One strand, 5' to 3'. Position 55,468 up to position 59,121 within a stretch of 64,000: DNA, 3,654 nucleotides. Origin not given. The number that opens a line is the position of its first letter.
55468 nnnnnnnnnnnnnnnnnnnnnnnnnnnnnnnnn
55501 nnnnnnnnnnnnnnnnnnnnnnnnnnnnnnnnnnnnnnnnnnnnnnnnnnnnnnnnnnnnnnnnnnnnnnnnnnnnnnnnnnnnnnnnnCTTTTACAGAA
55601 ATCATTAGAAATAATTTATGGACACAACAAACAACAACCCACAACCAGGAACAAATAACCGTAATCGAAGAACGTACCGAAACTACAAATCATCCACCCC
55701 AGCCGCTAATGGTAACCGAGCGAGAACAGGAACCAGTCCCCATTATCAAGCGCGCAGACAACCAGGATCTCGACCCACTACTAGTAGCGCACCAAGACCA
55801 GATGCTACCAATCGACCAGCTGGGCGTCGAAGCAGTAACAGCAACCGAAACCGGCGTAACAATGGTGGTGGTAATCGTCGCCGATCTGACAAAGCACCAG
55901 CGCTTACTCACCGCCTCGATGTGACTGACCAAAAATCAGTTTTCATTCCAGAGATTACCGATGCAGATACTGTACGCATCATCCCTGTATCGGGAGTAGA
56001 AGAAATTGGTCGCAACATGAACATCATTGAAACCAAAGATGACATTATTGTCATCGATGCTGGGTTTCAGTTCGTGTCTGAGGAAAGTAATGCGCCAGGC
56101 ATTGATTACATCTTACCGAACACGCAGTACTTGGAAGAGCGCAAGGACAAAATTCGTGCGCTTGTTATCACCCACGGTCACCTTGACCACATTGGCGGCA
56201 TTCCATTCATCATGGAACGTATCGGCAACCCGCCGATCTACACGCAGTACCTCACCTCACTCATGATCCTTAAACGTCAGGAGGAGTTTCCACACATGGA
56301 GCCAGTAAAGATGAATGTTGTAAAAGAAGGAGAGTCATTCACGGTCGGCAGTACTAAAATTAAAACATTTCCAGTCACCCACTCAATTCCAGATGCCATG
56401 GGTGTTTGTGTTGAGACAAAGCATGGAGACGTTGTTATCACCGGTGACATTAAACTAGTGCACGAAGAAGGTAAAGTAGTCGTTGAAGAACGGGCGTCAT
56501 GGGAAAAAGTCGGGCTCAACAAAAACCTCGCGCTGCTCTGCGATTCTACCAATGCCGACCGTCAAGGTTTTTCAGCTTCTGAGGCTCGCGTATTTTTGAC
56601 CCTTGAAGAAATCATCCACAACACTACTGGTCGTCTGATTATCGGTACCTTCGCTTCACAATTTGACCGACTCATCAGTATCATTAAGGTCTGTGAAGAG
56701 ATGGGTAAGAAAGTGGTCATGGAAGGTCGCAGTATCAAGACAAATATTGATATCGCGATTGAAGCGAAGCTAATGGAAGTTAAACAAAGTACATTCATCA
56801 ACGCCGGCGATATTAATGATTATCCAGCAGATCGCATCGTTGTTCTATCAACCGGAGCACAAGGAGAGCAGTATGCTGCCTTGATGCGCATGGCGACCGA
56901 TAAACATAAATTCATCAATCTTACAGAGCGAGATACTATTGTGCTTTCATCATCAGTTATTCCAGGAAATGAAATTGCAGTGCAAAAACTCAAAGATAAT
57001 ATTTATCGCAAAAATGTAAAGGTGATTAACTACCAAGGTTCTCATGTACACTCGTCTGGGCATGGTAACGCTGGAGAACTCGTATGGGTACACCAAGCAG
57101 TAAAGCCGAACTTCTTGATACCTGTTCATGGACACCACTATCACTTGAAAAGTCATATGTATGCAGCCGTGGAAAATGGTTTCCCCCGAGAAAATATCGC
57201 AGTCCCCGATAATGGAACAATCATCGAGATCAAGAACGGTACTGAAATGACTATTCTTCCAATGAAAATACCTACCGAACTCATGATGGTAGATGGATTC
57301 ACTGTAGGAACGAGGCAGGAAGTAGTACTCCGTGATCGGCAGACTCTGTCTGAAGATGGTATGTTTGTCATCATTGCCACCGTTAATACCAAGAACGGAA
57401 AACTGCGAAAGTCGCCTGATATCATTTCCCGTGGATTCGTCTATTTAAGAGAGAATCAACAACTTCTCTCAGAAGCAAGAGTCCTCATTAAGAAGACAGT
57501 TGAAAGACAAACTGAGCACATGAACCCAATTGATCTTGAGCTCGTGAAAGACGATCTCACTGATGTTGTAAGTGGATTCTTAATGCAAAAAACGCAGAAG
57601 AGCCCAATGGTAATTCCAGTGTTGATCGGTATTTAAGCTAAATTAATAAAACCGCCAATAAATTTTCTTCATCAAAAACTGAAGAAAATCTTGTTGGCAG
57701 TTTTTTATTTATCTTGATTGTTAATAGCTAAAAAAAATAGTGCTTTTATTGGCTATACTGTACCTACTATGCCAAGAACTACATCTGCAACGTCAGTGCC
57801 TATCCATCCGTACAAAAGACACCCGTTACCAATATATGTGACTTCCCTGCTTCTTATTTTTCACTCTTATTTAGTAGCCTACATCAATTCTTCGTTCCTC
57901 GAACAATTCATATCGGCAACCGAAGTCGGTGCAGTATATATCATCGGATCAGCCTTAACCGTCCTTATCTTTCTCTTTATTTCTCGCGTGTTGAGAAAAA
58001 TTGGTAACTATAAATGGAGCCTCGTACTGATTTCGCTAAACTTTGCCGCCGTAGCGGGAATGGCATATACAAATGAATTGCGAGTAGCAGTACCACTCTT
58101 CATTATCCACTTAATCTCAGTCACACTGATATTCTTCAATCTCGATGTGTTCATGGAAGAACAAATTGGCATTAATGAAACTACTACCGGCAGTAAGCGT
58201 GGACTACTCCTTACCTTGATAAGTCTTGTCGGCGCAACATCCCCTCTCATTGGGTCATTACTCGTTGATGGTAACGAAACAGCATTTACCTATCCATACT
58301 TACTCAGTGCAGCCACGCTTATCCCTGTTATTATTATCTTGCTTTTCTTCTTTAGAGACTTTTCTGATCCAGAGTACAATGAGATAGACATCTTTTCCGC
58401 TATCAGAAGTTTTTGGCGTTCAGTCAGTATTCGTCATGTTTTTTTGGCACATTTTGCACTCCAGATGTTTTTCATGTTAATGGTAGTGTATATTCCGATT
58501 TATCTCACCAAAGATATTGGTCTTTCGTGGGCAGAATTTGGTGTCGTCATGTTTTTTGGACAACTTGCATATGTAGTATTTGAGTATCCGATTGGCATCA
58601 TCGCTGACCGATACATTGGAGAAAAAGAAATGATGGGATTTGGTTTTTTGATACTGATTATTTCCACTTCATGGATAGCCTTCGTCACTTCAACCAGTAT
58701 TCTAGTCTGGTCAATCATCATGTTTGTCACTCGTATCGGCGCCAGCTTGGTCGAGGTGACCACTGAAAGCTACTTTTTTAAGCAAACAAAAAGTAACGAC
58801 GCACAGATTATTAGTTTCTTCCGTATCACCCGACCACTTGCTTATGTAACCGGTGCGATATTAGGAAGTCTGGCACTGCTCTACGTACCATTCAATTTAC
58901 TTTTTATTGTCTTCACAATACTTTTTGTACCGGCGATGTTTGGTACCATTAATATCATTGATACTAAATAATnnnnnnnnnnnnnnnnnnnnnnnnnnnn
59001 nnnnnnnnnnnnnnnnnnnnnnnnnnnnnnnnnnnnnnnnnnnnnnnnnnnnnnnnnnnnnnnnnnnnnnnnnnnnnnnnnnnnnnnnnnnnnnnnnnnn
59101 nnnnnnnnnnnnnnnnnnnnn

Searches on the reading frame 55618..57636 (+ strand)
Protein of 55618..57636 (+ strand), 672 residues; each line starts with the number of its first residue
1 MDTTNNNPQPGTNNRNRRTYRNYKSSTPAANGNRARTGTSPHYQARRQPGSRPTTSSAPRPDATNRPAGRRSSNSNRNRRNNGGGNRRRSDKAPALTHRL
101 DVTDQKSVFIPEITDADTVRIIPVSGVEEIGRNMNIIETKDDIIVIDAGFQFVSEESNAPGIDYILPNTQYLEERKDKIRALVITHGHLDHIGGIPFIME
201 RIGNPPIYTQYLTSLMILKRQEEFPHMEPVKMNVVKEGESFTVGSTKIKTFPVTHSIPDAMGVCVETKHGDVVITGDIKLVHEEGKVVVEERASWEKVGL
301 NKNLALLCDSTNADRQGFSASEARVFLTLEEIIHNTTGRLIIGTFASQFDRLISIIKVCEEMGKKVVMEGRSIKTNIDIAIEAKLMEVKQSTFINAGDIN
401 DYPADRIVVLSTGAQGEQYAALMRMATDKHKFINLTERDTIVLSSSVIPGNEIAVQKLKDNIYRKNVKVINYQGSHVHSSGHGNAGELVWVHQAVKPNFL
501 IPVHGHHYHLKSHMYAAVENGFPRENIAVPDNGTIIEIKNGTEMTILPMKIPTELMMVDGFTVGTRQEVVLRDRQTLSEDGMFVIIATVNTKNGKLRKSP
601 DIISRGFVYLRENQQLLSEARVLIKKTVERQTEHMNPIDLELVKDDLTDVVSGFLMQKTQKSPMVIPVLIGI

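Call 63: search_protein_families(library=pfam, proteins=[window:55618-57636:+], max_evalue=0.001)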
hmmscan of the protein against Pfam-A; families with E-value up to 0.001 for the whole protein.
window:55618-57636:+ (672 aa): 5 families
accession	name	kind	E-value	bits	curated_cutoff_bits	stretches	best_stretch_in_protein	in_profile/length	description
PF22505.1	RNase_J_b_CASP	-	4e-38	130.5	27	1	338-461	2-125/126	Ribonuclease J, beta-CASP domain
PF17770.6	RNase_J_C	-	5.5e-25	88.7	23.8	1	570-671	1-101/102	Ribonuclease J C-terminal domain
PF00753.33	Lactamase_B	-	2.6e-16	60.6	22.7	1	132-289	6-161/196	Metallo-beta-lactamase superfamily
PF12706.13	Lactamase_B_2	-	1.5e-15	57.8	27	1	144-284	3-149/200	Beta-lactamase superfamily domain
PF07521.17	RMMBL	-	0.00088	19.7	21.6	0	476-521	10-57/63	Zn-dependent metallo-hydrolase RNA specificity domain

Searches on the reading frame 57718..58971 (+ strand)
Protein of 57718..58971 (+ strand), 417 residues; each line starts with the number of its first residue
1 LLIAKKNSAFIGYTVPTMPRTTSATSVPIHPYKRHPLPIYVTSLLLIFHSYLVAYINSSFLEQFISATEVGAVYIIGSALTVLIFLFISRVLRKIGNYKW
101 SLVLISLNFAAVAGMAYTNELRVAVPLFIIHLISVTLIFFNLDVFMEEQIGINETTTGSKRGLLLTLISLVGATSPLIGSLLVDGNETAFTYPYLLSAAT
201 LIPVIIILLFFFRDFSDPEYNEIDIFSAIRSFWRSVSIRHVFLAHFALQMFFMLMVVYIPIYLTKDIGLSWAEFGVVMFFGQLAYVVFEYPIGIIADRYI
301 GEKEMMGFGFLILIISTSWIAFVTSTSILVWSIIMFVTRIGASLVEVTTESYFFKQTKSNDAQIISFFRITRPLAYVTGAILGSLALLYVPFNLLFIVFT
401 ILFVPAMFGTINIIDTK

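Call 78: search_protein_families(library=pfam, proteins=[window:57718-58971:+], max_evalue=0.001)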
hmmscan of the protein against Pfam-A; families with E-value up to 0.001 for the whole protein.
window:57718-58971:+ (417 aa): 2 families
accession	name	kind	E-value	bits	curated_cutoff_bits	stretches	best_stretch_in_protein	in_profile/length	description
PF07690.21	MFS_1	-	1.3e-19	70.8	33.4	2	241-407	1-165/347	Major Facilitator Superfamily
PF12832.13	MFS_1_like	-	7.8e-05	22.3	25.2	0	40-192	219-371/373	MFS_1 like family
